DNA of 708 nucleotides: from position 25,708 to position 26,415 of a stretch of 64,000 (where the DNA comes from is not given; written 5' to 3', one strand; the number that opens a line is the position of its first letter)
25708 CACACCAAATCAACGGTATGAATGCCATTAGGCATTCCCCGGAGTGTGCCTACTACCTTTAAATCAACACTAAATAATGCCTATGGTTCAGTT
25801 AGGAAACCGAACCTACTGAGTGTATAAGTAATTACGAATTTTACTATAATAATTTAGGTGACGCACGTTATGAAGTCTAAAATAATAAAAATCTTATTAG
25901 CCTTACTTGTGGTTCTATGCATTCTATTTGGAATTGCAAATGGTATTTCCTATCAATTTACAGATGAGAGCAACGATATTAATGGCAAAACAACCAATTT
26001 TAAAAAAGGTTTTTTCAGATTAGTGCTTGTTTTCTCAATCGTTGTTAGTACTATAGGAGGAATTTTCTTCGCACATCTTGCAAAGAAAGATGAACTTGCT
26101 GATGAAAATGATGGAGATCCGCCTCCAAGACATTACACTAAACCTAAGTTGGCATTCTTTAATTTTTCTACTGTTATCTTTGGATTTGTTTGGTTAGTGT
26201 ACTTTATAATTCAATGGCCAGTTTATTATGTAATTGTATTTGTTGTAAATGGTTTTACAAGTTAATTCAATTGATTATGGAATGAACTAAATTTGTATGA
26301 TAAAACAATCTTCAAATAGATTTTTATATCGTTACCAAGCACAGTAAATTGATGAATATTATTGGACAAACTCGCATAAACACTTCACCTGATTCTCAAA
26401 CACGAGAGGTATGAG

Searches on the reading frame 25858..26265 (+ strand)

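Call 58: search_protein_families(library=pfam, proteins=[window:25858-26265:+], max_evalue=0.01)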
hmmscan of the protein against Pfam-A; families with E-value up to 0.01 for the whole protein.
window:25858-26265:+ (135 aa): 3 families
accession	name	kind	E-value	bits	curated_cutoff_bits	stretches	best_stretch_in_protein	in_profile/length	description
PF13687.11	DUF4153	-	0.0024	17.6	27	1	12-120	94-195/373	Domain of unknown function (DUF4153)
PF20357.3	DUF6652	-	0.0025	18.2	27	1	8-118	2-108/183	Family of unknown function (DUF6652)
PF20990.2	DUF2207_C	-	0.0056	16.9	33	0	11-50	169-208/247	Predicted membrane protein (DUF2207) C-terminal domain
